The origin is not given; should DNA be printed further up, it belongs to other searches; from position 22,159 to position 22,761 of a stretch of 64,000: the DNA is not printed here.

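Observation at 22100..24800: Compositional island: GC-rich segment with DUF1874-like small gene divergently arranged with the AT-rich repeat-protein gene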

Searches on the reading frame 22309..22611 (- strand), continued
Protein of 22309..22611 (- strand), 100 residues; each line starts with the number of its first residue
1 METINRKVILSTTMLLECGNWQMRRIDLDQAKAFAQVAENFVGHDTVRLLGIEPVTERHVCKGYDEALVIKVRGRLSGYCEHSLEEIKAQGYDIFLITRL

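Call 26: find_homologous_proteins(query=A2, max_evalue=0.001)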
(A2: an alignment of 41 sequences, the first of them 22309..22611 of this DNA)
Query A2 (41 sequences) (100 aa, profile of the alignment): 1123 proteins with E <= 0.001 among 4932 candidates; the best 120 are listed.
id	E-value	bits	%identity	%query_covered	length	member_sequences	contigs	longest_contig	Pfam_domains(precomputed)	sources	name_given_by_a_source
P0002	1.8e-39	152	58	100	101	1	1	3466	PF08960.17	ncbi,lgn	-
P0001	1.2e-35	140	100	100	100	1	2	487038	-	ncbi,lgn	ncbi:MAG: hypothetical protein ACKKL5_01690 [Candidatus Komeilibacteria bacterium]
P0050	1.3e-34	137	30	96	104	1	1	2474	-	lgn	-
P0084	1.0e-33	134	56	94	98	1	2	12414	-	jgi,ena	-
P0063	4.1e-30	122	29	93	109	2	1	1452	PF08960.17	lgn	-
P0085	9.0e-30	121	33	92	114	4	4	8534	PF08960.17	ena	-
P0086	1.4e-29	120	34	92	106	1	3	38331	PF08960.17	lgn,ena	-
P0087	2.2e-29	120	29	92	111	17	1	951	PF08960.17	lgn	-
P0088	3.2e-29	119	31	92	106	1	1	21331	PF08960.17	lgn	-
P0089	3.7e-29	119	32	92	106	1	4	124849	PF08960.17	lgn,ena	-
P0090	3.7e-29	119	33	92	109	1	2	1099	PF08960.17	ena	-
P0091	3.9e-29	119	32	92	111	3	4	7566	PF08960.17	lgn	-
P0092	5.4e-29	118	29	93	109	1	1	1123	PF08960.17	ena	-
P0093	8.2e-29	118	31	92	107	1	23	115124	PF08960.17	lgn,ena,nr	nr:MAG TPA: hypothetical protein [Caudoviricetes sp.]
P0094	1.0e-28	118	30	92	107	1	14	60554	PF08960.17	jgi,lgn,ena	jgi:hypothetical protein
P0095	1.3e-28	117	33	92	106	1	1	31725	PF08960.17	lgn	-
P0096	1.4e-28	117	30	92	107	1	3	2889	PF08960.17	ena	-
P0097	1.6e-28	117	31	92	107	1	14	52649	PF08960.17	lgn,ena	-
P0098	1.6e-28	117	29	93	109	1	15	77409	PF08960.17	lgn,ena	-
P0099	1.7e-28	117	26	91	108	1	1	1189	PF08960.17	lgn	-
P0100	1.8e-28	117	32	91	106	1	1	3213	PF08960.17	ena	-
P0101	2.0e-28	117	32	92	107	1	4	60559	PF08960.17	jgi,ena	jgi:hypothetical protein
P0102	2.0e-28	117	30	92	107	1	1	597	PF08960.17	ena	-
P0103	2.1e-28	117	32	92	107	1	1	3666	PF08960.17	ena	-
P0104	2.5e-28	116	30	91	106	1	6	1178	PF08960.17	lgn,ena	-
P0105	2.5e-28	116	29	93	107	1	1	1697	PF08960.17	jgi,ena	-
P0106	2.5e-28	116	-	-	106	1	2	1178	PF08960.17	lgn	-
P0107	2.5e-28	116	31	92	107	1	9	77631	PF08960.17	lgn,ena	-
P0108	3.0e-28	116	32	92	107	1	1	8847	PF08960.17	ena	-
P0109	3.1e-28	116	33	92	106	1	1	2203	PF08960.17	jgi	-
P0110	3.1e-28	116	30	92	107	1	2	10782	PF08960.17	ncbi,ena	-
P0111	3.2e-28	116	33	93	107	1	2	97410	PF08960.17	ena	-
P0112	3.5e-28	116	29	92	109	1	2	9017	PF08960.17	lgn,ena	-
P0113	3.7e-28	116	30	93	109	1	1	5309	PF08960.17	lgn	-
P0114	3.8e-28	116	29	92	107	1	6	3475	PF08960.17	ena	-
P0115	4.1e-28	116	30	92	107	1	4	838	PF08960.17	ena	-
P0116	4.3e-28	116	31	92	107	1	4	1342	PF08960.17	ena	-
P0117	4.7e-28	115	34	92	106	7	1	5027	PF08960.17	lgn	-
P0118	4.7e-28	115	31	92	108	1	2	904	PF08960.17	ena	-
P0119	4.9e-28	115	31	92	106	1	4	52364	PF08960.17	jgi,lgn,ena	jgi:uncharacterized protein 114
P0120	5.4e-28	115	30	92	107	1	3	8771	PF08960.17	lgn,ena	-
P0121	5.6e-28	115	30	92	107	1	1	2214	PF08960.17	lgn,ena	-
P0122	5.7e-28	115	31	91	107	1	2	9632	PF08960.17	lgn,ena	-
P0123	5.8e-28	115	28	96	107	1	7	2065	PF08960.17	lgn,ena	-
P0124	6.0e-28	115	32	92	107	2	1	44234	PF08960.17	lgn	-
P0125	6.1e-28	115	32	92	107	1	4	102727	PF08960.17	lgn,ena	-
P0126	7.0e-28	115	31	93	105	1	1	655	PF08960.17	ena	-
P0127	7.0e-28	115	-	-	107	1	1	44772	PF08960.17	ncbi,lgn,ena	-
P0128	7.4e-28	115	32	91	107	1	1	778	PF08960.17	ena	-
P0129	7.5e-28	115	33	91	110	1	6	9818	PF08960.17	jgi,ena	-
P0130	8.3e-28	115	32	92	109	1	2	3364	PF08960.17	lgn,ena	-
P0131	8.8e-28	115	31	92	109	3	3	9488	PF08960.17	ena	-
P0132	8.8e-28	115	31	93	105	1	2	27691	PF08960.17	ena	-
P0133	8.9e-28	115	31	92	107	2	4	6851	PF08960.17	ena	-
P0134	9.9e-28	114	28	97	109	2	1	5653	PF08960.17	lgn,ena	-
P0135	1.1e-27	114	34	92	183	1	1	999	PF08960.17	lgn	-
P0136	1.1e-27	114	34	91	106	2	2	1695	PF08960.17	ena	-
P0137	1.1e-27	114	-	-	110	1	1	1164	PF08960.17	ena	-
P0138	1.3e-27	114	32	92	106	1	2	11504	PF08960.17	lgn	-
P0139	1.3e-27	114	-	-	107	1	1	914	PF08960.17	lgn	-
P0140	1.3e-27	114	29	92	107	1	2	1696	PF08960.17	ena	-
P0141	1.4e-27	114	-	-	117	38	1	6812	PF08960.17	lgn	-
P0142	1.7e-27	114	30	93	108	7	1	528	PF08960.17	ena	-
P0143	1.8e-27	114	30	92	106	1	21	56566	PF08960.17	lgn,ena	-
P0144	1.8e-27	114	29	92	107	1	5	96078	PF08960.17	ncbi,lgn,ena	-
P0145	1.9e-27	113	29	93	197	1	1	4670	PF08960.17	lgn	-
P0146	1.9e-27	113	29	93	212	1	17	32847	PF08960.17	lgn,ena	-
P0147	2.0e-27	113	32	93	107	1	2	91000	PF08960.17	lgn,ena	-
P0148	2.0e-27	113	-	-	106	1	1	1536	PF08960.17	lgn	-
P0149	2.1e-27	113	-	-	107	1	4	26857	PF08960.17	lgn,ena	-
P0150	2.2e-27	113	30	91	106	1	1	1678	PF08960.17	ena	-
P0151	2.2e-27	113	30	92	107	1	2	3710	PF08960.17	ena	-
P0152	2.2e-27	113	31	92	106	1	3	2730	PF08960.17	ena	-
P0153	2.4e-27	113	33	92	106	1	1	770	PF08960.17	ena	-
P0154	2.6e-27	113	33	93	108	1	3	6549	PF08960.17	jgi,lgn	jgi:hypothetical protein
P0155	2.6e-27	113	27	92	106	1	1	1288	PF08960.17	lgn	-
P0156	2.7e-27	113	-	-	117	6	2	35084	PF08960.17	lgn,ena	-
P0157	2.7e-27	113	34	96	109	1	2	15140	PF08960.17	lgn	-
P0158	2.8e-27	113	35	92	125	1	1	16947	PF08960.17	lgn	-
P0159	2.9e-27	113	30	92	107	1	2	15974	PF08960.17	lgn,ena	-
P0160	3.0e-27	113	30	91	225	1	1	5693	PF08960.17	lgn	-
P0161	3.0e-27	113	31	92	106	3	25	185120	PF08960.17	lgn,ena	-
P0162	3.3e-27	113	34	92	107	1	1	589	PF08960.17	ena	-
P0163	3.3e-27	113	-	-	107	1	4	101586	PF08960.17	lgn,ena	-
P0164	3.5e-27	113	33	91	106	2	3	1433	PF08960.17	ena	-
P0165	3.6e-27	113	32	91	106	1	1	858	PF08960.17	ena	-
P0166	3.6e-27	113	31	92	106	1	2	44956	PF08960.17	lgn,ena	-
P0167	4.1e-27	112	-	-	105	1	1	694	PF08960.17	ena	-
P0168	4.2e-27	112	31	92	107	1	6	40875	PF08960.17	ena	-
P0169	4.4e-27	112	34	92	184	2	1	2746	PF08960.17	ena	-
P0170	4.4e-27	112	-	-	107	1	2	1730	PF08960.17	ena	-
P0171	4.5e-27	112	31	93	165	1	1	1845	PF08960.17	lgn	-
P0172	4.5e-27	112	30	92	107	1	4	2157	PF08960.17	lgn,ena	-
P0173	4.6e-27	112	33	92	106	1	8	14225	PF08960.17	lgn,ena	-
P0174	4.9e-27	112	32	92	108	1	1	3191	PF08960.17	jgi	jgi:hypothetical protein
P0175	5.7e-27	112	31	92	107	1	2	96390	PF08960.17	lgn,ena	-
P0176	5.8e-27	112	32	91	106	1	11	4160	PF08960.17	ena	-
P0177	6.0e-27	112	33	92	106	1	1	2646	PF08960.17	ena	-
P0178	6.1e-27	112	28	92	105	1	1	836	PF08960.17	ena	-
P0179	6.2e-27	112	31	92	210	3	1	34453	PF08960.17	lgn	-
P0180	6.2e-27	112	29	93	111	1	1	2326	PF08960.17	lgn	-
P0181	6.3e-27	112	28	96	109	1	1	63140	PF08960.17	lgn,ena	-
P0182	6.4e-27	112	-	-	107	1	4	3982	PF08960.17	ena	-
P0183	6.5e-27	112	30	93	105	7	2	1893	PF08960.17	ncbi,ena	-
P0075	6.7e-27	112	31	91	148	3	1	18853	PF08960.17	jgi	jgi:hypothetical protein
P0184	6.8e-27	112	31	92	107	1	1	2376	PF08960.17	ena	-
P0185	7.2e-27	112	30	93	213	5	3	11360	PF08960.17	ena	-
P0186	7.5e-27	112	-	-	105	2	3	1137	PF08960.17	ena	-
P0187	7.5e-27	112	33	91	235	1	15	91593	PF08960.17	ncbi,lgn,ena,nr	ncbi:MAG TPA: YddF family protein [Candidatus Blautia ornithocaccae]|nr:YddF family protein [Candida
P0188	7.7e-27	111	31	92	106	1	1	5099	PF08960.17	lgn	-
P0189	7.7e-27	111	32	91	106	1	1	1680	PF08960.17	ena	-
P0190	7.8e-27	111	32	92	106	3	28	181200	PF08960.17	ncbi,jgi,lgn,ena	-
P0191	7.9e-27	111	33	93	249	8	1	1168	PF08960.17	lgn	-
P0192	8.2e-27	111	-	-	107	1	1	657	PF08960.17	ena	-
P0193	8.4e-27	111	31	91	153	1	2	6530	PF08960.17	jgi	jgi:hypothetical protein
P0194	8.6e-27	111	30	96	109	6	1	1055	PF08960.17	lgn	-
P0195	8.8e-27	111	32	94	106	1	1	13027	PF08960.17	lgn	-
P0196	8.9e-27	111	34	92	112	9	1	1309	PF08960.17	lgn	-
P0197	9.4e-27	111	-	-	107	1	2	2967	PF08960.17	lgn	-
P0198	9.7e-27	111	-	-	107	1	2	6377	PF08960.17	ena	-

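Call 27: search_dna_similar(query=window:22309-22611:-, collection=phages, mode=protein, max_evalue=0.01)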
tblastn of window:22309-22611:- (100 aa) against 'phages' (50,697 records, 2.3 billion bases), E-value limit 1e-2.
No match.

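Call 29: find_encoding_contigs(protein=P0084, flank=8000)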
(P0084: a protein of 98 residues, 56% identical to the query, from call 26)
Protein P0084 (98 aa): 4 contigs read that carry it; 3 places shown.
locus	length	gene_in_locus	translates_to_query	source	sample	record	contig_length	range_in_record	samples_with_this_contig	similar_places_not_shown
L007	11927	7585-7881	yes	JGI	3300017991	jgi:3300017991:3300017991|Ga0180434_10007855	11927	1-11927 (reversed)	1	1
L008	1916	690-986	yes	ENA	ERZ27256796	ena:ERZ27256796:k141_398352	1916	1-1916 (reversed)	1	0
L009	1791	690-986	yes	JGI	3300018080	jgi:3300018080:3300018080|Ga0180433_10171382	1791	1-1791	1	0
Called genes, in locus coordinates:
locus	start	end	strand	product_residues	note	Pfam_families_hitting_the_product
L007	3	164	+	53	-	?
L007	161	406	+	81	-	-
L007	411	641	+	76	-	-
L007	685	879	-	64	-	-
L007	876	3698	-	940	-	-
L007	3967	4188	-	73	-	-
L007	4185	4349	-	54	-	-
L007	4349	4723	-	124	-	-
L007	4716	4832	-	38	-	-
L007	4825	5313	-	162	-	-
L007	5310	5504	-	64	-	-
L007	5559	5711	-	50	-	-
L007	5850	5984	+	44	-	-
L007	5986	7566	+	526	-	PF00176:SNF2-rel_dom, PF04851:ResIII, PF00271:Helicase_C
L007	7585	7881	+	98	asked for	-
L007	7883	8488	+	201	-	-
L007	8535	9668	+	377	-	PF10926:DUF2800, PF12705:PDDEXK_1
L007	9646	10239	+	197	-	PF10991:Enc34_ssDNA-bd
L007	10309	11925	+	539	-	?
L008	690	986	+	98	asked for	-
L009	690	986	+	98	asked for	-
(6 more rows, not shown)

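Call 40: predict_structure(alignment_id=A3)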
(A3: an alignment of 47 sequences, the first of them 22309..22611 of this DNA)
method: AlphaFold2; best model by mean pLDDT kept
length: 100 residues; sequences in the alignment: 47
mean_pLDDT: 88.9   pTM: 0.81
mean pLDDT of the five models: 88.9, 88.7, 84.6, 84.2, 83.0
residues with pLDDT >= 90: 68; 70-90: 21; 50-70: 9; < 50: 2
segments of 3 or more residues with pLDDT < 50: none
pLDDT, mean of each block of 10 residues (from residue 1): 78 93 97 97 92 90 95 70 81 95
secondary structure, 60 per line:
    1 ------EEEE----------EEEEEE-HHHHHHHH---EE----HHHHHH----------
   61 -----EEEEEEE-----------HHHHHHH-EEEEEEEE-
elements in order: E7-10 E21-26 H28-35 H45-50 E66-72 H84-90 E92-99

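Call 43: fold_search(model_id=the predicted structure, library=pdb)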
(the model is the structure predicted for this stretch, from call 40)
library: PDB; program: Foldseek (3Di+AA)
matches with E <= 10: 53; with E <= 0.001: 12
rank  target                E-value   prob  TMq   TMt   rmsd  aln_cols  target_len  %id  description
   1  2j6b                  2.8e-05  1.00  0.72  0.67   3.0       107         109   20  crystal structure of AFV3-109, a highly conserved protein from crenarchaeal viruses (released 2007-02-20)
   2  2j85_B                3.7e-05  1.00  0.64  0.57   3.9       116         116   16  B116 of Sulfolobus turreted icosahedral virus (STIV) (released 2006-11-02)
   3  8y7f_B                5.8e-05  1.00  0.70  0.23   3.3       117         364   15  Crystal structure of CARF domain-truncated Csx1-Crn2 from Marinitoga sp. (released 2024-07-17)
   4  2j85_A                5.8e-05  1.00  0.65  0.57   3.9       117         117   16  B116 of Sulfolobus turreted icosahedral virus (STIV) (released 2006-11-02)
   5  6scf_C                1.5e-04  1.00  0.66  0.61   3.4       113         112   16  A viral anti-CRISPR subverts type III CRISPR immunity by rapid degradation of cyclic oligoadenylate (released 2019-10-30)
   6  6scf_A                2.7e-04  1.00  0.70  0.63   3.2       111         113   17  A viral anti-CRISPR subverts type III CRISPR immunity by rapid degradation of cyclic oligoadenylate (released 2019-10-30)
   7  6scf_H                2.7e-04  1.00  0.65  0.61   3.5       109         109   17  A viral anti-CRISPR subverts type III CRISPR immunity by rapid degradation of cyclic oligoadenylate (released 2019-10-30)
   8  8y7g_A                4.0e-04  1.00  0.69  0.16   3.2       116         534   16  Crystal structure of the Marinitoga sp. Csx1-Crn2 H495A mutant in complex with cyclic-tetraadenylate (cA4) (released 2024-07-17)
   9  8y7f_A                4.2e-04  1.00  0.71  0.23   3.8       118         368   14  Crystal structure of CARF domain-truncated Csx1-Crn2 from Marinitoga sp. (released 2024-07-17)
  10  6scf_F                4.2e-04  1.00  0.67  0.60   3.5       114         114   16  A viral anti-CRISPR subverts type III CRISPR immunity by rapid degradation of cyclic oligoadenylate (released 2019-10-30)
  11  8y7g_B                5.5e-04  1.00  0.69  0.16   3.2       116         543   16  Crystal structure of the Marinitoga sp. Csx1-Crn2 H495A mutant in complex with cyclic-tetraadenylate (cA4) (released 2024-07-17)
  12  6scf_E                5.9e-04  1.00  0.68  0.62   3.3       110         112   15  A viral anti-CRISPR subverts type III CRISPR immunity by rapid degradation of cyclic oligoadenylate (released 2019-10-30)
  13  2x4i_C                1.2e-03  1.00  0.65  0.65   2.7       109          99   16  ORF 114a from Sulfolobus islandicus rudivirus 1 (released 2010-07-21)
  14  2x4i_A                2.2e-03  1.00  0.63  0.61   4.0       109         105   17  ORF 114a from Sulfolobus islandicus rudivirus 1 (released 2010-07-21)
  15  2x4i_B                4.3e-03  1.00  0.60  0.59   4.2       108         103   16  ORF 114a from Sulfolobus islandicus rudivirus 1 (released 2010-07-21)
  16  2x4i_D                4.9e-03  1.00  0.62  0.61   3.4       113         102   15  ORF 114a from Sulfolobus islandicus rudivirus 1 (released 2010-07-21)
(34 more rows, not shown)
